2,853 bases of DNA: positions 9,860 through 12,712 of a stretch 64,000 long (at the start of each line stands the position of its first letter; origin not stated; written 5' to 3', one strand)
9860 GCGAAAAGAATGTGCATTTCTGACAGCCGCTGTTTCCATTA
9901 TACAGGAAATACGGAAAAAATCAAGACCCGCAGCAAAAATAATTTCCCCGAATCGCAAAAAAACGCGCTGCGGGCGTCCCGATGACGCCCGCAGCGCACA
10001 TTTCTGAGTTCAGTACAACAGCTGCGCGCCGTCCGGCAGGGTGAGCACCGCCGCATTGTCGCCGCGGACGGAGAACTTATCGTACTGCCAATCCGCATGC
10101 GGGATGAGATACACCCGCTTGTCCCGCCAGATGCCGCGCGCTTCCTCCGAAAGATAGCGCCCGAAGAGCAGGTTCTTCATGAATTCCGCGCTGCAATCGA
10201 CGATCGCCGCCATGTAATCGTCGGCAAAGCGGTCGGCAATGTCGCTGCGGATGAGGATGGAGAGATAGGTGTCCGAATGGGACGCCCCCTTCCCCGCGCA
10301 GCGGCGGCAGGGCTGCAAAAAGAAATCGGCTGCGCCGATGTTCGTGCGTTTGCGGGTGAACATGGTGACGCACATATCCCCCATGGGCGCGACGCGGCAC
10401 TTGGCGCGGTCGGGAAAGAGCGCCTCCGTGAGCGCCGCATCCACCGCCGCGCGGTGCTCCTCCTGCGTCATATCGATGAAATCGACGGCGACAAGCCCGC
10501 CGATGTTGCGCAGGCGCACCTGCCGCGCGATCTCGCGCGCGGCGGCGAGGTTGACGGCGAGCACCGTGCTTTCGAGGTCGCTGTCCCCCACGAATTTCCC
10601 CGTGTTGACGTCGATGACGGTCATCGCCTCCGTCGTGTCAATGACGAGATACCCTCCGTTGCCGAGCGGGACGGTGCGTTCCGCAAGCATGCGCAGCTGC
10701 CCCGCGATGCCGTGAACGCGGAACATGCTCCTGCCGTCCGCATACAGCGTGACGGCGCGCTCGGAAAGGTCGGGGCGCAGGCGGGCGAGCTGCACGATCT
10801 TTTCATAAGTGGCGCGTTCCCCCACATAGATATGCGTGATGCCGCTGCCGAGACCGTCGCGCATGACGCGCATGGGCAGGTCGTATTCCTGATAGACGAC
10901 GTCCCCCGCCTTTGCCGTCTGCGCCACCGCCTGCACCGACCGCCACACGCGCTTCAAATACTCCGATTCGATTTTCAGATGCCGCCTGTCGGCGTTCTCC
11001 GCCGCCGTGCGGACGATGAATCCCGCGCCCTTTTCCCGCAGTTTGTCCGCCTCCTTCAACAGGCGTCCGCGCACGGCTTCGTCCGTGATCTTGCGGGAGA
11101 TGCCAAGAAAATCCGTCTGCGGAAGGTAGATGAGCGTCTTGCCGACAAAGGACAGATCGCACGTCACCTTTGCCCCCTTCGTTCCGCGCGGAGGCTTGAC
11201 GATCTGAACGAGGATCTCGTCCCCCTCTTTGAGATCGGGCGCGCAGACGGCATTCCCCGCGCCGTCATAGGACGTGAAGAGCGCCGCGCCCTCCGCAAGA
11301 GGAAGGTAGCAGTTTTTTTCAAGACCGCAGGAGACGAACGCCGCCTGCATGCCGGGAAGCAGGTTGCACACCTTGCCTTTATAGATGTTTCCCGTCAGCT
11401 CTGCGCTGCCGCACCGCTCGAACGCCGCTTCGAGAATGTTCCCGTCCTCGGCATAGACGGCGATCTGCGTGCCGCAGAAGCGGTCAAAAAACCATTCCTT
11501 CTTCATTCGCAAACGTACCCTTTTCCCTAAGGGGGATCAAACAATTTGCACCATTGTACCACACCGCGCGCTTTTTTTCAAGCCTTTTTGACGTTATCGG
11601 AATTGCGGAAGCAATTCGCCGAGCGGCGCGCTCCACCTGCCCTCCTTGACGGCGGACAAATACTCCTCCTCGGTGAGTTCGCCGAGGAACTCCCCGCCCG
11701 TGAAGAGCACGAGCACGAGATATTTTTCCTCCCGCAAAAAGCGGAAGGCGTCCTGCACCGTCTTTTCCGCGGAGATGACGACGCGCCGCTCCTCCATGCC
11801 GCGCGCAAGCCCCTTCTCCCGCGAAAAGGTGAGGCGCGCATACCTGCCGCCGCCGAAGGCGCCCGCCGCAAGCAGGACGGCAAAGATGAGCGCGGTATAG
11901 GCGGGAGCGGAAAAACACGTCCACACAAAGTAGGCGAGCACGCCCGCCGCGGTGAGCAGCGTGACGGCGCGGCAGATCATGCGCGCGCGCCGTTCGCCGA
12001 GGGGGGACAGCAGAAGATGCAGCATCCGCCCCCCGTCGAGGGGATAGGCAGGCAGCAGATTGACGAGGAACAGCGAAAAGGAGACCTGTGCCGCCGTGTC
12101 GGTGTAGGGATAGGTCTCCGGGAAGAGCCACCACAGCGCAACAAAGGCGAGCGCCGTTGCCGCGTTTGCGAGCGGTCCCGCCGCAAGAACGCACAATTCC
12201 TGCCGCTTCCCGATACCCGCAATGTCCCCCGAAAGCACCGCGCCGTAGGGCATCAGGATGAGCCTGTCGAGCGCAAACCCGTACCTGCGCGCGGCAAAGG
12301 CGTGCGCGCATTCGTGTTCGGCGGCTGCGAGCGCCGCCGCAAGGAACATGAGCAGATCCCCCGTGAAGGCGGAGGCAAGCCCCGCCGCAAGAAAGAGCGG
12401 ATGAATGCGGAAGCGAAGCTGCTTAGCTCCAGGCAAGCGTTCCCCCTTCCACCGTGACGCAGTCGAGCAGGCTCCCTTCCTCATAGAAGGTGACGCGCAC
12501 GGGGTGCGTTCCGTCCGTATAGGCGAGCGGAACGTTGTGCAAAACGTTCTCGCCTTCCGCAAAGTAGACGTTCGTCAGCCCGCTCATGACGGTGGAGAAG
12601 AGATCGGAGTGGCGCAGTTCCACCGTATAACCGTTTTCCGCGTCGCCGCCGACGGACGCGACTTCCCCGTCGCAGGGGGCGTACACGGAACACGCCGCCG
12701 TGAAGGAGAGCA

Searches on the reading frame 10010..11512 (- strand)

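Call 35: search_protein_families(library=pfam, proteins=[window:10010-11512:-], max_evalue=0.001)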
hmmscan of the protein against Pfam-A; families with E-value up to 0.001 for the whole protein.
window:10010-11512:- (500 aa): 1 family
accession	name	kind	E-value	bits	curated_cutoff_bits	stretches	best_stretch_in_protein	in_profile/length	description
PF10150.14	RNase_E_G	-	6.6e-80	268.9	25.5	1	121-390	1-270/270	Ribonuclease E/G family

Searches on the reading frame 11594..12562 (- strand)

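Call 62: search_protein_families(library=pfam, proteins=[window:11594-12562:-], max_evalue=0.001)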
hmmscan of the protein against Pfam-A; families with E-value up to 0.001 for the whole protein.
window:11594-12562:- (322 aa): 1 family
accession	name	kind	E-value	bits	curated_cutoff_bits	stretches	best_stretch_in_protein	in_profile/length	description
PF02163.28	Peptidase_M50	-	4.9e-16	59.2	27.2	2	156-199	165-212/221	Peptidase family M50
